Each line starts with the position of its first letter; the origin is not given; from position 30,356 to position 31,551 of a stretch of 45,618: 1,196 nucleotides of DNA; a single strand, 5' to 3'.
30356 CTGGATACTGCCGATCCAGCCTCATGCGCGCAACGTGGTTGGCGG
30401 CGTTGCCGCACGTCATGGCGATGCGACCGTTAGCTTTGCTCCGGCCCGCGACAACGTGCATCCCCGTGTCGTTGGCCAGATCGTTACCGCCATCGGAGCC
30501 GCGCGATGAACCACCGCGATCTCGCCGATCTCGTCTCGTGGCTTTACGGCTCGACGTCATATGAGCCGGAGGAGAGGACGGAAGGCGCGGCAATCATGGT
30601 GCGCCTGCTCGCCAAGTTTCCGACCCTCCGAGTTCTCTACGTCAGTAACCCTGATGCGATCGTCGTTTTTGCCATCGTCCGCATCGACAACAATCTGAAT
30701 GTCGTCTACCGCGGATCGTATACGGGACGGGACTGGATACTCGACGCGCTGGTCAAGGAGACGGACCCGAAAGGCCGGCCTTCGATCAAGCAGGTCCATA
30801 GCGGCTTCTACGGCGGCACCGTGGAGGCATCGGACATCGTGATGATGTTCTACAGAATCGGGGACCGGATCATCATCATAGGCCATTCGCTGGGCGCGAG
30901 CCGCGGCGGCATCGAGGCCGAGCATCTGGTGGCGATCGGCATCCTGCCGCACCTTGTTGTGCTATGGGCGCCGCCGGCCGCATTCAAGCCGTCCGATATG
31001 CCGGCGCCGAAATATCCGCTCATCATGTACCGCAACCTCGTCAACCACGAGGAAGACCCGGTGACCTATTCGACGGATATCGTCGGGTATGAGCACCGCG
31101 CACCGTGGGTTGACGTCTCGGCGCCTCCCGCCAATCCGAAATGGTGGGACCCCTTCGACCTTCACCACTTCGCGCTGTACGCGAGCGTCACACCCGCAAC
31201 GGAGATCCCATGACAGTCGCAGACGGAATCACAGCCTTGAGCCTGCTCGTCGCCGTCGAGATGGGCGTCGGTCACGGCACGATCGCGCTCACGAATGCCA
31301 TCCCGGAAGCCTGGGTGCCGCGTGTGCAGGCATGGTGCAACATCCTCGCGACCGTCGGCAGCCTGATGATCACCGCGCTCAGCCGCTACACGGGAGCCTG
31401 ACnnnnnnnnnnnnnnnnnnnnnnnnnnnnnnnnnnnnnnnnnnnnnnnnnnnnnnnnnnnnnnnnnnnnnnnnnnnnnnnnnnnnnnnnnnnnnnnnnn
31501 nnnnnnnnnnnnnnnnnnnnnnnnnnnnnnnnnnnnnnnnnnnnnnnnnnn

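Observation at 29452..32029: Lysis cassette carries an SGNH esterase and a class-3 lipase where spanins would be expected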

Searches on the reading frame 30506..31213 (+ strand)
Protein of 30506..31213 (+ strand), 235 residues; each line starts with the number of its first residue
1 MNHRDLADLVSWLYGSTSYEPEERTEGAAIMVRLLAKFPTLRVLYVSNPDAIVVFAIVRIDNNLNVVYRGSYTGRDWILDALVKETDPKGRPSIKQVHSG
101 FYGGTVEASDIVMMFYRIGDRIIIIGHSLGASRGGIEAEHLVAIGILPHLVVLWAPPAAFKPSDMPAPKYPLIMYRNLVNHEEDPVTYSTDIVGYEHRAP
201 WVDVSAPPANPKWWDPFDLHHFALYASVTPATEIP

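Call 3: search_protein_families(library=pfam, proteins=[window:30506-31213:+], max_evalue=1)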
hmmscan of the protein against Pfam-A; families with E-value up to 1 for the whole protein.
window:30506-31213:+ (235 aa): 3 families
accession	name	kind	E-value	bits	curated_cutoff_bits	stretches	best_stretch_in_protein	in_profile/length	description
PF01764.32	Lipase_3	-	0.00032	21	22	1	66-143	2-86/140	Lipase (class 3)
PF12697.13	Abhydrolase_6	-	0.012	16.7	26.3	1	118-194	64-132/217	Alpha/beta hydrolase family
PF09994.14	T6SS_Tle1-like_cat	-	0.13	12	27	1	106-148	82-124/287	T6SS, Phospholipase effector Tle1-like, catalytic domain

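Call 4: search_protein_families(library=phrogs, proteins=[window:30506-31213:+], max_evalue=0.1)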
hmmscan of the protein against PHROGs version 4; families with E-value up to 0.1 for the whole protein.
window:30506-31213:+ (235 aa): 1 family
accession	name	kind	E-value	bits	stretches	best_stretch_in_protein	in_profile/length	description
phrog_21992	-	other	3.2e-08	34.6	1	56-209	38-187/213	esterase/lipase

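Call 5: search_protein_families(library=ncbifam, proteins=[window:30506-31213:+], max_evalue=1)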
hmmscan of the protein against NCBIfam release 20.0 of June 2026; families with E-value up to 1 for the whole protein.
window:30506-31213:+ (235 aa): 0 families

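Call 10: find_homologous_proteins(query=window:30506-31213:+)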
Query window:30506-31213:+ (235 aa): 14 proteins with E <= 0.001 among 391 candidates.
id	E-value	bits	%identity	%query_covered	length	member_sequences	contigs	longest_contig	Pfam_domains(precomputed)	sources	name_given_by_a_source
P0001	6.6e-157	539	100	100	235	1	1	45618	-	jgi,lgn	jgi:hypothetical protein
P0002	5.3e-106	372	69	100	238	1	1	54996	-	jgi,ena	-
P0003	4.9e-78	280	60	100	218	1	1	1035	PF01764.32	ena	-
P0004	3.1e-75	271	58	100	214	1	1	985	-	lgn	-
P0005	4.7e-68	248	54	100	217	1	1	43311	-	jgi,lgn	jgi:hypothetical protein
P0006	4.7e-66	241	53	100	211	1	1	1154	PF01764.32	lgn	-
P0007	4.8e-65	238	54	100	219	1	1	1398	PF01764.32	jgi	jgi:hypothetical protein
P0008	1.9e-64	236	53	100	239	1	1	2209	PF01764.32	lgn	-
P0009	3.9e-51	192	48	100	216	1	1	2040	PF01764.32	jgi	jgi:hypothetical protein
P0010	4.6e-41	159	41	100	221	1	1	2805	PF01764.32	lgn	-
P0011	2.6e-39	153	42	100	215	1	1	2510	PF01764.32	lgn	-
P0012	3.4e-38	150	41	100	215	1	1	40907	PF01764.32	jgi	jgi:hypothetical protein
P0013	1.0e-36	145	38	100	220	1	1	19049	PF01764.32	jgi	jgi:Lipase (class 3)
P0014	1.1e-32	132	52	62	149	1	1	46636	-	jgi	jgi:hypothetical protein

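Call 11: find_encoding_contigs(protein=P0002, flank=6000, max_places=2)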
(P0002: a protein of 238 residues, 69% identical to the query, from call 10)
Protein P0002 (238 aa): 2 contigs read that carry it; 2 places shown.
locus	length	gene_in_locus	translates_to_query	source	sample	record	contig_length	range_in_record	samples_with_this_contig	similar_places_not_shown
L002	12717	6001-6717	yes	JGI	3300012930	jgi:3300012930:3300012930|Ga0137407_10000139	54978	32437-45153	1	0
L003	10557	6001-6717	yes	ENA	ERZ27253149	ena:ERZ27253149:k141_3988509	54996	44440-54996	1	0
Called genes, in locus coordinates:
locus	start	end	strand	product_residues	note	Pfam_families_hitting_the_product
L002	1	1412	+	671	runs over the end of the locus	PF12708:Pect-lyase_RHGA_epim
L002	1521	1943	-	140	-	-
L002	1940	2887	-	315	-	PF12705:PDDEXK_1 (weak)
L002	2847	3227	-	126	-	-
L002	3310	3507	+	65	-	-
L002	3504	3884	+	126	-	-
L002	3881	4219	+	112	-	-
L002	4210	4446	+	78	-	-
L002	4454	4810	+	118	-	-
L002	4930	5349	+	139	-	-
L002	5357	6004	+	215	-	-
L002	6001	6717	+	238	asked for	-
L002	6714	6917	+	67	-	-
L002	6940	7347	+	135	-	-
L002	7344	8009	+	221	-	-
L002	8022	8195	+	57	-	-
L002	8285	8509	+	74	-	-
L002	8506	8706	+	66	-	-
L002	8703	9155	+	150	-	-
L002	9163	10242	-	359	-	PF01555:N6_N4_Mtase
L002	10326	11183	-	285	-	-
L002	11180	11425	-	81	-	-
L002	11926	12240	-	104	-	-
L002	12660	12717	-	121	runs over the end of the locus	-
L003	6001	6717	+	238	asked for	-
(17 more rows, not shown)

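Call 12: find_encoding_contigs(protein=P0005, flank=6000, max_places=2)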
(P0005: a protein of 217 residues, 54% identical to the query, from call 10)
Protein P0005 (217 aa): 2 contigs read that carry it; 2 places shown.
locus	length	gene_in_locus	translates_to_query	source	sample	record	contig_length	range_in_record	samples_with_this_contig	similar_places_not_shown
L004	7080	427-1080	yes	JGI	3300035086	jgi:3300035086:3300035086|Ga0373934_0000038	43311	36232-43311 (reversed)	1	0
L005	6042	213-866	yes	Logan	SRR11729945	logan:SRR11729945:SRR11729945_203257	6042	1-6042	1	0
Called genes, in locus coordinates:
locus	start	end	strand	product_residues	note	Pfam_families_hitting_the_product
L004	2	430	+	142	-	?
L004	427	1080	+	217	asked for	-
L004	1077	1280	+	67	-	-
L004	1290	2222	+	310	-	PF23987:Phage_holin_10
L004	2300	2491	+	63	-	-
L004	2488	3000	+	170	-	-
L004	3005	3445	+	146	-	-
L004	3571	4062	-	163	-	PF05869:Dam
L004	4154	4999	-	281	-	-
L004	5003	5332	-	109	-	-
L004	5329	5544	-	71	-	-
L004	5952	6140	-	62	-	-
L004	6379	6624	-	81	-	-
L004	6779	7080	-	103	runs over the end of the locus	-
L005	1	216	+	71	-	?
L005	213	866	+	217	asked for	-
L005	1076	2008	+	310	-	PF23987:Phage_holin_10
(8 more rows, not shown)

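Call 13: find_encoding_contigs(protein=P0012, flank=6000, max_places=2)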
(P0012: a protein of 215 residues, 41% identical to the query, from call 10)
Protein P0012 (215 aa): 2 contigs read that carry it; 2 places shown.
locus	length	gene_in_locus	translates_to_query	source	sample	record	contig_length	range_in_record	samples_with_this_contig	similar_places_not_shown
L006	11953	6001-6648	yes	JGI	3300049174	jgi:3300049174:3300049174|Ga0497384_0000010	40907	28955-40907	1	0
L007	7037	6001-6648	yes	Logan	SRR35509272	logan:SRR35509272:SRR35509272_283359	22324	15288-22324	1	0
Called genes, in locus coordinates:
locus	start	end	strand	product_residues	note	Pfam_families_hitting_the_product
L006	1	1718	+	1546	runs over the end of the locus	PF06414:Zeta_toxin, PF13671:AAA_33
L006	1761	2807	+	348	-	-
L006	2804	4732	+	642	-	-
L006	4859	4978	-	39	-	-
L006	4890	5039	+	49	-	-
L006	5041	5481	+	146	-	-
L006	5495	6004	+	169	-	PF05838:Glyco_hydro_108, PF09374:PG_binding_3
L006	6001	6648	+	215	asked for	PF01764:Lipase_3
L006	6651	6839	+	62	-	-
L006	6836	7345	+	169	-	-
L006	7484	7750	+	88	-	-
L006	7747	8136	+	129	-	-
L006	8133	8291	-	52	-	-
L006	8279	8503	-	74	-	-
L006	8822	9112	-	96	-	-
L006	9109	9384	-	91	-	-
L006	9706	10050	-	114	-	PF03819:MazG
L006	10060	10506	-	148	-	-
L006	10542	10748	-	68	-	-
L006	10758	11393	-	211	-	PF00145:DNA_methylase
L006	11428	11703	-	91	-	-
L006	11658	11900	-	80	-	-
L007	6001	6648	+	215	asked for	PF01764:Lipase_3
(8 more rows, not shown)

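Call 24: search_dna_similar(query=window:30506-31213:+, collection=phages, mode=protein, max_evalue=0.001, max_rows=30)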
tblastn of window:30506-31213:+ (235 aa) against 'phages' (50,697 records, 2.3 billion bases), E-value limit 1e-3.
No match.

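Call 44: search_solved_structures(query=A2, max_evalue=1, show_alignments=2)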
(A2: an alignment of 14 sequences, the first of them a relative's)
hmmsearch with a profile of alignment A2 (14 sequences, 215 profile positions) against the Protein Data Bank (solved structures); distinct sequences matched with E-value up to 1: 43.
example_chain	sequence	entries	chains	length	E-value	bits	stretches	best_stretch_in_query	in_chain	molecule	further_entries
5xk2_A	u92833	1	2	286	1.9e-10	43.9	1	32-188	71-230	Diacylglycerol lipase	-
5ch8_A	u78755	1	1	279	4.6e-10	42.7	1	30-181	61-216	Mono- and diacylglycerol lipase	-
1tia_A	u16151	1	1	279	4.8e-10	42.6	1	30-181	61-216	LIPASE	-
4tgl_A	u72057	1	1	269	2.2e-08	37.1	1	33-165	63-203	TRIACYL-GLYCEROL ACYLHYDROLASE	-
1tgl_A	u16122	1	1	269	2.2e-08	37.1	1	33-165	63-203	TRIACYL-GLYCEROL ACYLHYDROLASE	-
5tgl_A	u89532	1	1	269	2.2e-08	37.1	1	33-165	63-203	LIPASE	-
6unv_A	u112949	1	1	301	3.1e-08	36.7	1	31-168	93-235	Lipase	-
3ngm_A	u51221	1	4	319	4.8e-08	36.1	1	44-181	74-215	Extracellular lipase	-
6qpr_A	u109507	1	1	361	6.8e-08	35.6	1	33-165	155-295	Lipase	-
6qpp_A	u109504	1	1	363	6.9e-08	35.5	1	33-165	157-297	Lipase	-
6l7n_A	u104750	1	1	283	1e-07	35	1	30-181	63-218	Lipase, class 3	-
3tgl_A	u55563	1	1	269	2.1e-07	34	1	33-165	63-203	TRIACYL-GLYCEROL ACYLHYDROLASE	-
2yij_A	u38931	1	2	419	2.2e-05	27.4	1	93-127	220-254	PHOSPHOLIPASE A1-IIGAMMA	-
7x0c_A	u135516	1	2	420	2.2e-05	27.4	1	93-127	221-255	Phospholipase A1-IIgamma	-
37bv_A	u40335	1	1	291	2.3e-05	27.3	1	33-152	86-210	Lipase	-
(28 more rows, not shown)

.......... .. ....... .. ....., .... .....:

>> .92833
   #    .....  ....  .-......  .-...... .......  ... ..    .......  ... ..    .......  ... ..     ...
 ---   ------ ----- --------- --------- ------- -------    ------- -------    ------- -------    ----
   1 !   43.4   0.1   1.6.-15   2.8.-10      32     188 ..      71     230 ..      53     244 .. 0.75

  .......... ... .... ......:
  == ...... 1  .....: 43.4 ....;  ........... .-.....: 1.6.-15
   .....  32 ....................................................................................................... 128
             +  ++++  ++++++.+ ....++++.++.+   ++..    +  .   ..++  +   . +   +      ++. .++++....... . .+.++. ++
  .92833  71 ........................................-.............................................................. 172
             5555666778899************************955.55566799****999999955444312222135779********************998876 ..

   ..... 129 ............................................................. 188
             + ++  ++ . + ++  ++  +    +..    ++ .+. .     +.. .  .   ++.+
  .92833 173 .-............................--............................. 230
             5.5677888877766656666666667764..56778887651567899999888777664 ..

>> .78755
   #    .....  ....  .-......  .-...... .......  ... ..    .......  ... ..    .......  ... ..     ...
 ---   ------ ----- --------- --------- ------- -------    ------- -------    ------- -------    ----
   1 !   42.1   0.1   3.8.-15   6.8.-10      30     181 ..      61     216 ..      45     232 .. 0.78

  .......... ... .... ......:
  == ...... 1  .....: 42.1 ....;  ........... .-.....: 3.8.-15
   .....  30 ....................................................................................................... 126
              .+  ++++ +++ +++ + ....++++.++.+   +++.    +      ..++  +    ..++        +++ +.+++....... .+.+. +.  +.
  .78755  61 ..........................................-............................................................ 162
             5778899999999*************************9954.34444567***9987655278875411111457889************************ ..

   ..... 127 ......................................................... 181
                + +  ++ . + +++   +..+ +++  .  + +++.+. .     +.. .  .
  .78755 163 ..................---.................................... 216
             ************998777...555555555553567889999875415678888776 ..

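Call 46: search_dna_similar(query=P0013, collection=phages, mode=protein, max_evalue=1, max_rows=30)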
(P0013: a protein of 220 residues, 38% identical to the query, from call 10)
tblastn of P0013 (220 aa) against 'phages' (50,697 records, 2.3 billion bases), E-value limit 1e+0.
Records with a match: 10; places in all: 11; records where one place covers at least 80% of the query: 0.
Best place of each record, by identity: <60% 10.
By first word of the organism name: Prochlorococcus 4; Marine 3; Cylindrospermopsis 2; Bacteriophage 1.
By host as written in the record: - 6; Prochlorococcus sp. NATL1A 2; Cylindrospermopsis raciborskii KLL07 1; Prochlorococcus marinus NATL2A 1.
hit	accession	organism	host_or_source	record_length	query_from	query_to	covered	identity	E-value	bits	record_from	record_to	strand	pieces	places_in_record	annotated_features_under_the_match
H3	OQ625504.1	Cylindrospermopsis phage Cr-LKS4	Cylindrospermopsis raciborskii KLL07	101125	45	139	43%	29.9%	9e-3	42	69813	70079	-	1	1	class 3 lipase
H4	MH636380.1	Cylindrospermopsis raciborskii virus RM-2018a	Reeuwijkse Plassen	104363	46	139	43%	30.2%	2e-2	42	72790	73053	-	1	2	putative class 3 lipase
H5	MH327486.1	Marine virus AG-341-P01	single cell amplified by WGA-X; seawater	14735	30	141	51%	24.3%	3e-1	38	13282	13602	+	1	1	record has no annotation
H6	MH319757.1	Marine virus AG-345-O18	single cell amplified by WGA-X; seawater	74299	30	141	51%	24.3%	4e-1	38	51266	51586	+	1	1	record has no annotation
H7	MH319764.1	Marine virus AG-345-P14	single cell amplified by WGA-X; seawater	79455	30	120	41%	29.8%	4e-2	40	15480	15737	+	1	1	record has no annotation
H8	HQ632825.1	Prochlorococcus phage P-SSM5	Prochlorococcus marinus NATL2A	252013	30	120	41%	27.7%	2e-1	38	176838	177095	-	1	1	lipase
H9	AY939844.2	Prochlorococcus phage P-SSM2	Prochlorococcus sp. NATL1A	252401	30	120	41%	27.7%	2e-1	38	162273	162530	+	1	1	lipase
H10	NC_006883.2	Prochlorococcus phage P-SSM2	Prochlorococcus sp. NATL1A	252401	30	120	41%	27.7%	2e-1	38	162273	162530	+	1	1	esterase/lipase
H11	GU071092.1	Prochlorococcus phage P-SSM2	-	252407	30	120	41%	27.7%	2e-1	38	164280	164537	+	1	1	lipase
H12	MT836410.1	Bacteriophage sp.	human fecal samples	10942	76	124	22%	38.5%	8e-1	37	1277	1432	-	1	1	record has no annotation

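Call 47: find_encoding_contigs(protein=P0013, flank=7000, max_places=1)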
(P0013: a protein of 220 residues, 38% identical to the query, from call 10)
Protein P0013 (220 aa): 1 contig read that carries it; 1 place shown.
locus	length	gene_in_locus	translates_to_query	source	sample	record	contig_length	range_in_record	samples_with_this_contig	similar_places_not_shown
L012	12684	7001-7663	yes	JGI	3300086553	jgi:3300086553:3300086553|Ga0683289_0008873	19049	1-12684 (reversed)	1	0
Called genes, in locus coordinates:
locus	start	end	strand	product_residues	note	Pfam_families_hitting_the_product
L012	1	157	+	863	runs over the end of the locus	-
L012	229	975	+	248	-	-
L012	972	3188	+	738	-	-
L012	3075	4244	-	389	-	PF01757:Acyl_transf_3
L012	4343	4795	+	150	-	-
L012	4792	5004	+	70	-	-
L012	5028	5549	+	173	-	-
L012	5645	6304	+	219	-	PF08924:Rv2525c_GlyHyd-like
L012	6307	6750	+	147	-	-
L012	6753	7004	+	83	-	-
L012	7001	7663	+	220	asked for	PF01764:Lipase_3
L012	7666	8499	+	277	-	-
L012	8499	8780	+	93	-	-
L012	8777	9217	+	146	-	-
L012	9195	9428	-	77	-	-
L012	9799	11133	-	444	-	-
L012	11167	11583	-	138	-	PF13467:RHH_4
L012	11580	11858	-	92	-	-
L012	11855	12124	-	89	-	-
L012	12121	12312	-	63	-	-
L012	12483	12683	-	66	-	?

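Call 48: find_encoding_contigs(protein=P0014, flank=7000, max_places=1)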
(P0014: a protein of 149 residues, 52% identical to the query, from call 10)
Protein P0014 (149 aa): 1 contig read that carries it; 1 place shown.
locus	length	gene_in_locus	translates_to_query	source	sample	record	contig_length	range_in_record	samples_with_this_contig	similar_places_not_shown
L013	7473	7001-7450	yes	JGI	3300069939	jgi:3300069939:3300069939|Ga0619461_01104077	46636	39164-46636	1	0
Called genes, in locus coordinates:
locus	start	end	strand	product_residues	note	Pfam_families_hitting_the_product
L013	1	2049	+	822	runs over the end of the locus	-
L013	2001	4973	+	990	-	PF21722:Gly_rich_2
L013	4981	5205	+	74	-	-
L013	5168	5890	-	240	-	PF13578:Methyltransf_24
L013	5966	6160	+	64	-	-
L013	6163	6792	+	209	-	-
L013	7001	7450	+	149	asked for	-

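Call 52: search_protein_families(library=pfam, proteins=[L004:1290-2222:+, L012:7666-8499:+, L002:6940-7347:+, L002:6714-6917:+, L006:6651-6839:+, L006:6836-7345:+, L012:8777-9217:+, L012:6307-6750:+, L006:5041-5481:+], max_evalue=0.1)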
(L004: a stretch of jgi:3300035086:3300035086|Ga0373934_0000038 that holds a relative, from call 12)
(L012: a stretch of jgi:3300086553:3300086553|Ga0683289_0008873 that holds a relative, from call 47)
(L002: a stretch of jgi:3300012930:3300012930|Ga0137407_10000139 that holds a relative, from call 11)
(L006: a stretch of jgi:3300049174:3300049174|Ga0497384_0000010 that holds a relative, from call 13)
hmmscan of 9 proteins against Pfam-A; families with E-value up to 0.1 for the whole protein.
L004:1290-2222:+ (310 aa): 2 families
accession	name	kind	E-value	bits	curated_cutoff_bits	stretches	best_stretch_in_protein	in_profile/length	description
PF23987.1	Phage_holin_10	-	3.9e-15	56.1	27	1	19-65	5-51/52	Bacteriophage holin Pam3 gp28 family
PF06271.18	RDD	-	0.093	13.5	24.1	0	28-115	24-112/137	RDD family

L012:7666-8499:+ (277 aa): 1 family
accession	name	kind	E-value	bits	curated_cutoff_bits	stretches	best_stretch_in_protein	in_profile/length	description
PF04956.18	TrbC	-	0.0066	17.1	27.9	0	81-119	10-46/98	TrbC/VIRB2 pilin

L002:6940-7347:+ (135 aa): 0 families

L002:6714-6917:+ (67 aa): 0 families

L006:6651-6839:+ (62 aa): 0 families

L006:6836-7345:+ (169 aa): 0 families

L012:8777-9217:+ (146 aa): 0 families

L012:6307-6750:+ (147 aa): 0 families

L006:5041-5481:+ (146 aa): 0 families

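Call 90: find_related_loci(query=A2, collection=genome_contigs, flank=6000)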
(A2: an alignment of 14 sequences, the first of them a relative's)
Query A2 (235 aa) in genome_contigs; peptide patterns used: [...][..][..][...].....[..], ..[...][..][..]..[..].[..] (x = any residue, [..] = any of these).
600 stretches matched a pattern (row limit reached: there are more); 30 encode a relative of the query (tblastn E <= 1e-3); 30 distinct loci.
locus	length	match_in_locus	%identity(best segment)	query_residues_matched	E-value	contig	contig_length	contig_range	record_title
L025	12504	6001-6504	27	37-231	2e-8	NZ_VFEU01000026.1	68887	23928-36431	Pseudomonas rhodesiae strain DSM 14020 26_68887_35.8119, whole genome shotgun sequence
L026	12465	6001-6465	28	38-216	2e-8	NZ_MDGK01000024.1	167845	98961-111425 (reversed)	Pseudomonas extremorientalis strain LMG 19695 contig619, whole genome shotgun sequence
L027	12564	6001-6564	27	13-223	3e-8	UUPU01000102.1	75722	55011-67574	Pseudomonas sp. 286 isolate p4.G3 genome assembly, contig: 102, whole genome shotgun sequence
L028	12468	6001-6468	26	37-216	2e-7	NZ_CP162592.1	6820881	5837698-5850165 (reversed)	Pseudomonas sp. B22129 chromosome, complete genome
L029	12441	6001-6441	28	57-216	3e-7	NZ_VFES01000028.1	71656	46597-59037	Pseudomonas grimontii strain DSM 17515 28_71656_10.9855, whole genome shotgun sequence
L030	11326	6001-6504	25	54-225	2e-7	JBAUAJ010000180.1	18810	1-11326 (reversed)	MAG: Thermoplasmata archaeon isolate MFD10734_ilm_asm_bin74 k127_76491, whole genome shotgun sequence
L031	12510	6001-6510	26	36-232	5e-7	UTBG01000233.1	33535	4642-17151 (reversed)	Pseudomonas sp. 286 isolate p11.D4 genome assembly, contig: 233, whole genome shotgun sequence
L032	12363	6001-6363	31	66-186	6e-7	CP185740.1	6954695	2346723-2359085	Pseudomonas fluorescens strain CFBP13716 chromosome, complete genome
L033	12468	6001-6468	26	37-216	8e-7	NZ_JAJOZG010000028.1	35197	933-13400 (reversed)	Pseudomonas petroselini strain MAFF 311094 311094_contig_28, whole genome shotgun sequence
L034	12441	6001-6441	30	57-216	1e-6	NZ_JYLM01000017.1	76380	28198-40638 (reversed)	Pseudomonas orientalis strain DSM 17489 17_76380_14.5024, whole genome shotgun sequence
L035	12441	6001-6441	28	57-216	1e-6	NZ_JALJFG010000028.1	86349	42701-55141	Pseudomonas sp. MWU15-20650 assembly_contig_28, whole genome shotgun sequence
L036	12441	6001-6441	29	57-216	2e-6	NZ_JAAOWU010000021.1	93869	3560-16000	Pseudomonas sivasensis strain P7 P7_2_c21, whole genome shotgun sequence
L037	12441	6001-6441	28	57-216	2e-6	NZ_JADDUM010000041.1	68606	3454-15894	Pseudomonas cyclaminis strain MAFF 301449 MAFF301449_contig_41, whole genome shotgun sequence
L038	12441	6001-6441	29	57-216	2e-6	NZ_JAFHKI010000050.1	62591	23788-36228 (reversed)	Pseudomonas lactucae strain MAFF 301380 MAFF301380_contig_50, whole genome shotgun sequence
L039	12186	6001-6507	24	37-232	1e-6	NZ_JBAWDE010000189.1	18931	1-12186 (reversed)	MAG: Pseudomonas sp. isolate MFD05389_ilm_asm_bin14 k127_68063, whole genome shotgun sequence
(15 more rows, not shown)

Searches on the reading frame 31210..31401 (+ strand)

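Call 3: search_protein_families(library=pfam, proteins=[window:31210-31401:+], max_evalue=1)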
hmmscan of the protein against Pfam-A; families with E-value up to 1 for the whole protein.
window:31210-31401:+ (63 aa): 1 family
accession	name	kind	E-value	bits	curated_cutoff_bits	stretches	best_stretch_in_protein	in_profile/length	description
PF13253.11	DUF4044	-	0.032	14.2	21.8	1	42-58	17-33/33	Protein of unknown function (DUF4044)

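Call 4: search_protein_families(library=phrogs, proteins=[window:31210-31401:+], max_evalue=0.1)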
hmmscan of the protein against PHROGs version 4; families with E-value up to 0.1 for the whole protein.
window:31210-31401:+ (63 aa): 1 family
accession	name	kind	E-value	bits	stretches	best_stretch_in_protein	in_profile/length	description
phrog_15316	-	unknown function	0.043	15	1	13-56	95-138/155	-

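Call 5: search_protein_families(library=ncbifam, proteins=[window:31210-31401:+], max_evalue=1)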
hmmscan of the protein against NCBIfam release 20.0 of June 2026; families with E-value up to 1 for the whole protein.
window:31210-31401:+ (63 aa): 0 families
